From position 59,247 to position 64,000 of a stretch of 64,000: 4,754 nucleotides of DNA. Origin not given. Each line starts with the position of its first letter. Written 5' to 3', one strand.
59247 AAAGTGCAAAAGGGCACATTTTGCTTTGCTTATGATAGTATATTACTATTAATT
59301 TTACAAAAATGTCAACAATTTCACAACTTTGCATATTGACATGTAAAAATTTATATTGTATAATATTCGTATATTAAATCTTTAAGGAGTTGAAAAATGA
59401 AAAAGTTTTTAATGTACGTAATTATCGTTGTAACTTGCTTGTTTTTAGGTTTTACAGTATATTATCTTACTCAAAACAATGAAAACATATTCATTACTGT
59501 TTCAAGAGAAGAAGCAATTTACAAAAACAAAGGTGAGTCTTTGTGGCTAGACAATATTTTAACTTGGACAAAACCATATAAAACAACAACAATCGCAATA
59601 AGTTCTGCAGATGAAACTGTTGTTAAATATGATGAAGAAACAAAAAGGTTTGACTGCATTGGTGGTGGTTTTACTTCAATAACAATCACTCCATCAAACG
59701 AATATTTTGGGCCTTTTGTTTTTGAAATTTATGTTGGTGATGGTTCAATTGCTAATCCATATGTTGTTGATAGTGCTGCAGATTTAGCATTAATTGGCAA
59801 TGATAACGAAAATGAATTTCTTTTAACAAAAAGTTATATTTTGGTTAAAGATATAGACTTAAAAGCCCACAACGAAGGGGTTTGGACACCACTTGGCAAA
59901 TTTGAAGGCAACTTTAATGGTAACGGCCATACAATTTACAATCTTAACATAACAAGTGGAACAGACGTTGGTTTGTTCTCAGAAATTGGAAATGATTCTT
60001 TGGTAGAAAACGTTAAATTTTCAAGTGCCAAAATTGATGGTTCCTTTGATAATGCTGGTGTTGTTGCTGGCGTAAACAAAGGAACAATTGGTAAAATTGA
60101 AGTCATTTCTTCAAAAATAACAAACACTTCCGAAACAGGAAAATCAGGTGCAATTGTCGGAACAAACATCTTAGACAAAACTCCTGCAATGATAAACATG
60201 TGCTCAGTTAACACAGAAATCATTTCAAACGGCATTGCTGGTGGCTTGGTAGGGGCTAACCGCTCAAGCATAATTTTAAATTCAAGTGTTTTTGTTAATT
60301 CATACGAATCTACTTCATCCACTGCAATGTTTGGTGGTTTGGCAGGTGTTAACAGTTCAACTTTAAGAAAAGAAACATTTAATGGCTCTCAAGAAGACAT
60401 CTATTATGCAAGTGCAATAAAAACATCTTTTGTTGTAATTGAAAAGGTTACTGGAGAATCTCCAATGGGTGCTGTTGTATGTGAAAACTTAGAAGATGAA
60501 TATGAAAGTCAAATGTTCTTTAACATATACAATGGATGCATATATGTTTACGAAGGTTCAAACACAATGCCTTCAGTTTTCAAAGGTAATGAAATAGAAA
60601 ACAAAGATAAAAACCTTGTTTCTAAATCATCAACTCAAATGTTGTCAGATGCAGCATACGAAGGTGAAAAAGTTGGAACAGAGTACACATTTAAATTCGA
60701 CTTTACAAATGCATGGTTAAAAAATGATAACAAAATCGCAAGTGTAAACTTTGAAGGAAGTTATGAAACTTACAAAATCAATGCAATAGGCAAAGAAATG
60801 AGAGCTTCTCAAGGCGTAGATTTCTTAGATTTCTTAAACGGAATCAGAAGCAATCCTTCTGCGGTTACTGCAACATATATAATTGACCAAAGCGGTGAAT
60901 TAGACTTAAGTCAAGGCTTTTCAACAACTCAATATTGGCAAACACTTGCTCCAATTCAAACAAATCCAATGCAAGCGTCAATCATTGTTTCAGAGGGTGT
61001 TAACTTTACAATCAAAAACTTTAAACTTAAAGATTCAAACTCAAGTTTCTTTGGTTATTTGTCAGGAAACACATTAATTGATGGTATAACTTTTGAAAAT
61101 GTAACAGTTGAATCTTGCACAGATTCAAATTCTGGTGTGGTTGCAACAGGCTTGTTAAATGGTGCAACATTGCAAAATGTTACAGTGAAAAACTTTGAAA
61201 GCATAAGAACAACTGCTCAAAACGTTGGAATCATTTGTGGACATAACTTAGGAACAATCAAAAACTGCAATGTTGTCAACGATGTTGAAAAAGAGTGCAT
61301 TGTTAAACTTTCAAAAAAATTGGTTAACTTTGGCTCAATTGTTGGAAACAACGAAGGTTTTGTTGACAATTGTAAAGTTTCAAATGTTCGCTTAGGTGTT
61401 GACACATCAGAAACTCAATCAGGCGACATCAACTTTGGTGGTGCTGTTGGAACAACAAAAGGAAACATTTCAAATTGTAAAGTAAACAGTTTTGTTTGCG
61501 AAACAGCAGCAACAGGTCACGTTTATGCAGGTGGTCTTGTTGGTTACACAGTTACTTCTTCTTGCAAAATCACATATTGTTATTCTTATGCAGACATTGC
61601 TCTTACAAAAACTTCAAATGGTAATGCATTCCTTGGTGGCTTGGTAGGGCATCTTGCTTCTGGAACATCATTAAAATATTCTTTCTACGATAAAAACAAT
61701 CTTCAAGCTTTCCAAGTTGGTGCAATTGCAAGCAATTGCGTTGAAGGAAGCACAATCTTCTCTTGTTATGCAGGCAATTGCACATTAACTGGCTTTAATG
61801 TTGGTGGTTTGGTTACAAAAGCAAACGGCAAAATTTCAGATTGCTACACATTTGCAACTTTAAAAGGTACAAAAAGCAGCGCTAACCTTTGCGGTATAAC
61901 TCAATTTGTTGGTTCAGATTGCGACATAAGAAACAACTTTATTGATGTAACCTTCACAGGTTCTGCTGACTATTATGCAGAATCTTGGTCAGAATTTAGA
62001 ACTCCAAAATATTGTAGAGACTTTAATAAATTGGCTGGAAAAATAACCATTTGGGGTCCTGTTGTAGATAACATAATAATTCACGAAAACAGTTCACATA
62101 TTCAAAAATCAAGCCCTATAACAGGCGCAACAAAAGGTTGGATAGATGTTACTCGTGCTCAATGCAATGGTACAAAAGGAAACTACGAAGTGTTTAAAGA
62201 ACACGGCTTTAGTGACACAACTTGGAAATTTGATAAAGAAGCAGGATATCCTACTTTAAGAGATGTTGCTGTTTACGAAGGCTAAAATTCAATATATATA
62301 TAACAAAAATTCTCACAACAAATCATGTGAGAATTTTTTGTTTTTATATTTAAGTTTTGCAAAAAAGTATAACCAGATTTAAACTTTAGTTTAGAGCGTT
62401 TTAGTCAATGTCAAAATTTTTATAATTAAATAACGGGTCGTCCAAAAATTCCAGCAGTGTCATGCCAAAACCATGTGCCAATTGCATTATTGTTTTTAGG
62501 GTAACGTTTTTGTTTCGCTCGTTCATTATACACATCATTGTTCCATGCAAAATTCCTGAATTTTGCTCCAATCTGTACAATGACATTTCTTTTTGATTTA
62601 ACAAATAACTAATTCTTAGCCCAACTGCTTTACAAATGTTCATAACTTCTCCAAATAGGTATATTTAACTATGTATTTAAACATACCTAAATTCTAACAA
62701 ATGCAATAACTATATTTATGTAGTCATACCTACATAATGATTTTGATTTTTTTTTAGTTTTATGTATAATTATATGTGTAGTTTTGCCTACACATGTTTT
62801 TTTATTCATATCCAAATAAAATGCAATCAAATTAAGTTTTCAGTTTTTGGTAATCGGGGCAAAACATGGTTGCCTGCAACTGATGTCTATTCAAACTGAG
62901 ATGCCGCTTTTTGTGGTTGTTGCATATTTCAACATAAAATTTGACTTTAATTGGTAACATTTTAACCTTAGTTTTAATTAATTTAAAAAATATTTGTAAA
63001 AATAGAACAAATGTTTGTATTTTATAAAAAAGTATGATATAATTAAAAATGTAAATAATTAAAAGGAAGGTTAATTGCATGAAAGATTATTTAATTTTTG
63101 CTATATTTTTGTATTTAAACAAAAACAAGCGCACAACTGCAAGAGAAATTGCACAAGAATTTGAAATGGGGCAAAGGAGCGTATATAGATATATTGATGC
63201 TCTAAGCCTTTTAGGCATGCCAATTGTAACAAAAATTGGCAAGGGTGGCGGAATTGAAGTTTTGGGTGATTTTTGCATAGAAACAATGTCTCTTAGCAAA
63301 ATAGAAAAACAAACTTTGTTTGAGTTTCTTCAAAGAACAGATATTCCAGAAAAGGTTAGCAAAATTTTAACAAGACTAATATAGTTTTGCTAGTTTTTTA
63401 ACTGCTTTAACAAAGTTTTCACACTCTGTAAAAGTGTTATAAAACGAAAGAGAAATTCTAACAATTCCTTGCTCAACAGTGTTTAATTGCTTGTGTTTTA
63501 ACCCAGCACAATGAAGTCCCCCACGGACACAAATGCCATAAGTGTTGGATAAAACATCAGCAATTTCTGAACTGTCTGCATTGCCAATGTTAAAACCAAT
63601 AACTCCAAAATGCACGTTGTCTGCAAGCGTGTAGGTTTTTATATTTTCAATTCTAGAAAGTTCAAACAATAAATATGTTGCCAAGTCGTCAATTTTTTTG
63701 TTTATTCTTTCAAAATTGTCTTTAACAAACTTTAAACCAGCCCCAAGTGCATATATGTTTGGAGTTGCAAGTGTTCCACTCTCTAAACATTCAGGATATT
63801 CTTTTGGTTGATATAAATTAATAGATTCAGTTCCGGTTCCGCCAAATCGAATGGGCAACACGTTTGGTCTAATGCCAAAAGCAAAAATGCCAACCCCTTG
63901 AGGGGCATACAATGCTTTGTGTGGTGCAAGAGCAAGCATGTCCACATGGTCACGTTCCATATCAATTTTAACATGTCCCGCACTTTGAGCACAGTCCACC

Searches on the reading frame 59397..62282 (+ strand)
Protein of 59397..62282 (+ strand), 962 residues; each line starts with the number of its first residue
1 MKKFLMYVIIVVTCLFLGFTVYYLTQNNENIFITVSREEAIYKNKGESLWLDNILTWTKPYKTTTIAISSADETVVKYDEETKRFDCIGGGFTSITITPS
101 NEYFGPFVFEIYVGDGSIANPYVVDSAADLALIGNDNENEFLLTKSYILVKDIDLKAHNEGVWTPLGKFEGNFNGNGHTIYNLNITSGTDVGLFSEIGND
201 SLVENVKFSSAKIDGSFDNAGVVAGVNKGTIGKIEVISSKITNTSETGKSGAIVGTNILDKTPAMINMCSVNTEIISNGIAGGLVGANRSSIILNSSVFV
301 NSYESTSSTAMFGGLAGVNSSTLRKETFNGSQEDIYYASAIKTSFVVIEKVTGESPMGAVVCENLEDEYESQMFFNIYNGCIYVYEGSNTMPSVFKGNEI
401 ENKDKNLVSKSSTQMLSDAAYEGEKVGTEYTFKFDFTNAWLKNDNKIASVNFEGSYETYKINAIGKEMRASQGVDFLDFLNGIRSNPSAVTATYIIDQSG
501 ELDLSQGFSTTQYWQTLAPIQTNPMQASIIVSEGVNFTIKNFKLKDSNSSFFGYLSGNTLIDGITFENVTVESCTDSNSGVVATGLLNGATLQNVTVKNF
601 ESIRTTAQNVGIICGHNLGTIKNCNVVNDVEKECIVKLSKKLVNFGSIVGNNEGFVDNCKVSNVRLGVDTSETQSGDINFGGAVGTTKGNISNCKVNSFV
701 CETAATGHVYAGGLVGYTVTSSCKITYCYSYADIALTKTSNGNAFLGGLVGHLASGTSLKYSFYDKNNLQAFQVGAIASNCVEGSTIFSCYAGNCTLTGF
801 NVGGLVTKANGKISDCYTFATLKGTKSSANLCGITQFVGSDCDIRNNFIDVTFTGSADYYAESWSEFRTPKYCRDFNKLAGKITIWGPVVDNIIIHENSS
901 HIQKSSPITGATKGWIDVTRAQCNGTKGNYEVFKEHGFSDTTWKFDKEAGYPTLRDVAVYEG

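Call 17: search_protein_families(library=ncbifam, proteins=[window:59397-62282:+], max_evalue=0.00001)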
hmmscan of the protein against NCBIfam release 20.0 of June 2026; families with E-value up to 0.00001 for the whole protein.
window:59397-62282:+ (962 aa): 0 families

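Call 22: find_encoding_contigs(protein=window:59397-62282:+, flank=10000, max_places=10)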
Protein window:59397-62282:+ (962 aa): 2 contigs read that carry it; 2 places shown.
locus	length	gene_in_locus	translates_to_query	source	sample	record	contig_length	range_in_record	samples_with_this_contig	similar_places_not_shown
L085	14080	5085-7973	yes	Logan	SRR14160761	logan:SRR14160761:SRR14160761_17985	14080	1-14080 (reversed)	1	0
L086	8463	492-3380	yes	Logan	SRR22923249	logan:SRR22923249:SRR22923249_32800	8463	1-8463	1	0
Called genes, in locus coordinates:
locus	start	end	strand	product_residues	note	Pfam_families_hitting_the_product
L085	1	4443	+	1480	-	?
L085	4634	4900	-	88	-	-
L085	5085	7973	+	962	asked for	-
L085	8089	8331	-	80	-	PF13443:HTH_26 (weak)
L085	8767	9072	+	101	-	PF08279:HTH_11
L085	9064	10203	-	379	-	PF00266:Aminotran_5, PF01041:DegT_DnrJ_EryC1 (weak)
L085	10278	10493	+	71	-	PF11823:Se_S_carrier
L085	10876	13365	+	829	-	PF02739:5_3_exonuc_N, PF01367:5_3_exonuc, PF22619:DNA_polI_exo1 (weak), PF00476:DNA_pol_A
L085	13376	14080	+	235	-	?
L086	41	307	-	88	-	-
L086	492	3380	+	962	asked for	-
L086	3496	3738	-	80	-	PF13443:HTH_26 (weak)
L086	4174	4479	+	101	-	PF08279:HTH_11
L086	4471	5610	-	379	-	PF00266:Aminotran_5, PF01041:DegT_DnrJ_EryC1 (weak)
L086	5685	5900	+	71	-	PF11823:Se_S_carrier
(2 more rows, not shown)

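Call 69: search_protein_families(library=pfam, proteins=[window:59397-62282:+], max_evalue=0.01)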
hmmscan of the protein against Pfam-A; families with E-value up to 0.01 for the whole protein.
window:59397-62282:+ (962 aa): 1 family
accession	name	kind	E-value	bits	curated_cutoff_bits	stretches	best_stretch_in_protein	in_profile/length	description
PF05342.19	Peptidase_M26_N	-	0.0014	18.4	27.7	0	167-236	185-248/250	M26 IgA1-specific Metallo-endopeptidase N-terminal region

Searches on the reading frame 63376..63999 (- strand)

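Call 17: search_protein_families(library=ncbifam, proteins=[window:63376-63999:-], max_evalue=0.00001)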
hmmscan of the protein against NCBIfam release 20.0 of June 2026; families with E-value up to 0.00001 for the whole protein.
window:63376-63999:- (207 aa): 14 families
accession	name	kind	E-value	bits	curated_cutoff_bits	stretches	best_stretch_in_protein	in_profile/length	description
TIGR01977.1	am_tr_V_EF2568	hypoth_equivalog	2.6e-55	188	377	1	1-203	172-376/376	cysteine desulfurase family protein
NF040779.1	Sec_lyase_SclA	exception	1.1e-33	116.6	525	1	1-203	171-376/378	selenocysteine lyase SclA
TIGR01979.1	sufS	subfamily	4.7e-33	114.6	475.1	1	1-206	194-401/403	SufS family cysteine desulfurase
NF006791.0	PRK09295.1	equivalog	1.7e-22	80.1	661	1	1-206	199-404/406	cysteine desulfurase SufS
NF041166.1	f2_encap_cargo1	exception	1.2e-20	74.2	800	1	1-203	421-623/623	family 2A encapsulin nanocompartment cargo protein cysteine desulfurase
NF008126.0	PRK10874.1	equivalog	1.6e-18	67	607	1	1-203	195-395/401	cysteine desulfurase CsdA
TIGR03392.1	FeS_syn_CsdA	equivalog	3.9e-18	65.8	493.6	1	2-204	193-393/398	cysteine desulfurase CsdA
NF010611.0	PRK14012.1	equivalog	2.4e-11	43.2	548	1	1-126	181-295/406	IscS subfamily cysteine desulfurase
TIGR03402.1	FeS_nifS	equivalog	2.9e-11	42.8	530.75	1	2-203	172-369/379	cysteine desulfurase NifS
TIGR01976.1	am_tr_V_VC1184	hypoth_equivalog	4.8e-11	42.6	352.35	1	1-200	193-401/401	cysteine desulfurase-like protein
TIGR03235.1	DNA_S_dndA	equivalog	5.8e-11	42.3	480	1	1-152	173-314/353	cysteine desulfurase DndA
TIGR02006.1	IscS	equivalog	2.5e-10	40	643.2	1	2-124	178-289/402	IscS subfamily cysteine desulfurase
NF002806.0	PRK02948.1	subfamily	1.2e-07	31.1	304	1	2-200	174-368/381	IscS subfamily cysteine desulfurase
TIGR03403.1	nifS_epsilon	equivalog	8.3e-07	28.1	587.7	1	2-116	176-277/382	NifS family cysteine desulfurase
